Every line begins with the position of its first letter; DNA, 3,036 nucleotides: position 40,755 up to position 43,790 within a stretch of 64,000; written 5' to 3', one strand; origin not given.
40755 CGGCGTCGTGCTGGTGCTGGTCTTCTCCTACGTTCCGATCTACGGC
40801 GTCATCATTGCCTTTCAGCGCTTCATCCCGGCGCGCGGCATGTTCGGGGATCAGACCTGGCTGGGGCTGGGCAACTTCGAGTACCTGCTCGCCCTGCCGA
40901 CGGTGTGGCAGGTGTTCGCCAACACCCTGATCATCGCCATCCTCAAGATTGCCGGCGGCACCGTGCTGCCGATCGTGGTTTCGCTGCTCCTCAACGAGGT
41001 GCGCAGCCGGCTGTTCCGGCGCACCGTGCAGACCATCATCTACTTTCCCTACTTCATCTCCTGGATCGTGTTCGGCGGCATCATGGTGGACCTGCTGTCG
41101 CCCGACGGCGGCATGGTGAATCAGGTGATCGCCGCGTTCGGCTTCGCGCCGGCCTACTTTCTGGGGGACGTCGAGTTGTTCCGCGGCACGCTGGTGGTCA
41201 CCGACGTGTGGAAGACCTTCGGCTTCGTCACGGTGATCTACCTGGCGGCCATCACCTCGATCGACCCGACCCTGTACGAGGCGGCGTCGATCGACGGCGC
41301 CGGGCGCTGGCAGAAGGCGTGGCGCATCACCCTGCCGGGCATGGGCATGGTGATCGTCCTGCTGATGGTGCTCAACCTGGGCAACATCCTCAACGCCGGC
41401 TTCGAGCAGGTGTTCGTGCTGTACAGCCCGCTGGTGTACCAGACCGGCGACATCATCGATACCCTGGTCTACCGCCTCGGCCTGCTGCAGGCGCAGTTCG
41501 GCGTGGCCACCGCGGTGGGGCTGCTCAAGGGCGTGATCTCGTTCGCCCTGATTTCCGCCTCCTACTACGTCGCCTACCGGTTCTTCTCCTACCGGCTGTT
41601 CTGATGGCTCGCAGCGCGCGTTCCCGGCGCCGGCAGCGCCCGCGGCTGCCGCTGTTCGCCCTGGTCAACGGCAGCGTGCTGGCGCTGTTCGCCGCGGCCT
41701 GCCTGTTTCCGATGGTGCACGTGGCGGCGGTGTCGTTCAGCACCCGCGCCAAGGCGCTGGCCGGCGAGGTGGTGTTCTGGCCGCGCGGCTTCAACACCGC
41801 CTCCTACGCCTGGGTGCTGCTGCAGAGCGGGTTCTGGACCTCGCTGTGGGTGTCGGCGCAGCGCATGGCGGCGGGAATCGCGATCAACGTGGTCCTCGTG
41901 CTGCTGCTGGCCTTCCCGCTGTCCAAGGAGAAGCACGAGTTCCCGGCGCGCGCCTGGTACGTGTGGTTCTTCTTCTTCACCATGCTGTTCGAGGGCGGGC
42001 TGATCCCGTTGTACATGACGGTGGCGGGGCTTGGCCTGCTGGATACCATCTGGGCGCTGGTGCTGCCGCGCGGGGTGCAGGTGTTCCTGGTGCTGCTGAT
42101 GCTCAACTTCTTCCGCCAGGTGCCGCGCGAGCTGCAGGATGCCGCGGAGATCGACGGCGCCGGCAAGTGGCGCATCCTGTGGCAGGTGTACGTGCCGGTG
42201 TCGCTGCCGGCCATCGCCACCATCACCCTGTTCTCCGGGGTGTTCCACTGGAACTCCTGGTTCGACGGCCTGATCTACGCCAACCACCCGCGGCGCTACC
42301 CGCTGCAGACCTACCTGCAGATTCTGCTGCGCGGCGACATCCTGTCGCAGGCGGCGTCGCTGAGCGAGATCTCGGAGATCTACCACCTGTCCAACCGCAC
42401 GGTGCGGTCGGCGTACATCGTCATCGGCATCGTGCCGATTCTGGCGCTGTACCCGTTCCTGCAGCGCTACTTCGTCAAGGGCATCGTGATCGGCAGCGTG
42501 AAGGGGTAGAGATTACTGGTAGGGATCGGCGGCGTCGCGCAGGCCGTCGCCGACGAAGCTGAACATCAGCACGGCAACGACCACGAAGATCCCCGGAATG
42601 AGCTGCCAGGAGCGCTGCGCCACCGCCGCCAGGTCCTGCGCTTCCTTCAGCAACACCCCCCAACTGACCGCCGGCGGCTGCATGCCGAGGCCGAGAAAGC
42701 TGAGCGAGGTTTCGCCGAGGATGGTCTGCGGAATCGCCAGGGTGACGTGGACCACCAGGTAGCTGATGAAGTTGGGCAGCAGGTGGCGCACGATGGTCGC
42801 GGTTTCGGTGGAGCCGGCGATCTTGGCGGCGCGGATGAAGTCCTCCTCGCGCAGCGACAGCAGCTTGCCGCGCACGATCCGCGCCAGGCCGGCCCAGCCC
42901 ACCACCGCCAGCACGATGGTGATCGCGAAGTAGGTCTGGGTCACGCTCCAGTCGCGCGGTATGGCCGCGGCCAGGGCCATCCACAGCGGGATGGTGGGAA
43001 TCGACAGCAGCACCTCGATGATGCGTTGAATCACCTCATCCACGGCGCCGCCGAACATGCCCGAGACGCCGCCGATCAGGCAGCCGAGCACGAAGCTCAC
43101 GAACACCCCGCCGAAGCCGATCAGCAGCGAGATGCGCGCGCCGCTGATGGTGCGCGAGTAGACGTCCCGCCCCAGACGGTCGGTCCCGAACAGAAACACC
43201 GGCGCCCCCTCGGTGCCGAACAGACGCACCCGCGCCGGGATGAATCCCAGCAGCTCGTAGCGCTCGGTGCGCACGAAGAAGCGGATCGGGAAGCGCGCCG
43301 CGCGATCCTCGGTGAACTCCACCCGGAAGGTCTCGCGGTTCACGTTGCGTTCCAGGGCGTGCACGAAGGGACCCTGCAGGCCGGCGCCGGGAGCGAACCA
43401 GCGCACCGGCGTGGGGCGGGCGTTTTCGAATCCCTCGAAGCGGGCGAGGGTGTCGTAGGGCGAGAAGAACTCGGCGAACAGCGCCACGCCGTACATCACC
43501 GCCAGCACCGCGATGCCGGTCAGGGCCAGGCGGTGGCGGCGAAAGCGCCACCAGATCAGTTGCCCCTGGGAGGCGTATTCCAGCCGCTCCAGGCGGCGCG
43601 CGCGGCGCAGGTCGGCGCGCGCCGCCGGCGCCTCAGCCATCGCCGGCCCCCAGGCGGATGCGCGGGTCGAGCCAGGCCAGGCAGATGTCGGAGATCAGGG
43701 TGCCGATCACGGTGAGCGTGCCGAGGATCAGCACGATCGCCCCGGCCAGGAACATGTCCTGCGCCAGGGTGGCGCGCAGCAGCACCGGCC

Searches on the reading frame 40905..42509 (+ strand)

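Call 28: search_protein_families(library=pfam, proteins=[window:40905-42509:+], max_evalue=0.001)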
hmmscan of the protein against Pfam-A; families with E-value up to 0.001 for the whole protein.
window:40905-42509:+ (534 aa): 1 family
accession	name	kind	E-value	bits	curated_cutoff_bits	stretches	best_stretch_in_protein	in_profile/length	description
PF00528.27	BPD_transp_1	-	2.5e-07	31.1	26.4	1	352-526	33-181/184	Binding-protein-dependent transport system inner membrane component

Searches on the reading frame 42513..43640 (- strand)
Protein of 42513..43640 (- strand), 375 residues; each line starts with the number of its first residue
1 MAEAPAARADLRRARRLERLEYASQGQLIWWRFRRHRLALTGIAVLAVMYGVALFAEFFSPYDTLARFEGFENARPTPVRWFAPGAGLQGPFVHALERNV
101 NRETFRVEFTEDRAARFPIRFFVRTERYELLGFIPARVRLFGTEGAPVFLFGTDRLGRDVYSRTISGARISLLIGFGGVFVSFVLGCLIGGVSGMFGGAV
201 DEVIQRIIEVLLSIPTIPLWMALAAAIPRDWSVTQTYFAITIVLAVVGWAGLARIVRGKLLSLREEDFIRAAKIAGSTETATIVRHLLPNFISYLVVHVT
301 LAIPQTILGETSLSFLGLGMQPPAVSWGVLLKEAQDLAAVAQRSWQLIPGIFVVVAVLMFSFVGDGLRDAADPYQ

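Call 28: search_protein_families(library=pfam, proteins=[window:42513-43640:-], max_evalue=0.001)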
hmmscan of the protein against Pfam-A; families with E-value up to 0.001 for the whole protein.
window:42513-43640:- (375 aa): 2 families
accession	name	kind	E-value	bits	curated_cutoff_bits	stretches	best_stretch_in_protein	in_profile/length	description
PF00528.27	BPD_transp_1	-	1.8e-28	99.9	26.4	1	187-373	2-180/184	Binding-protein-dependent transport system inner membrane component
PF12911.12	OppC_N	-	1.3e-13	51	23.9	1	24-66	1-43/53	N-terminal TM domain of oligopeptide transport permease C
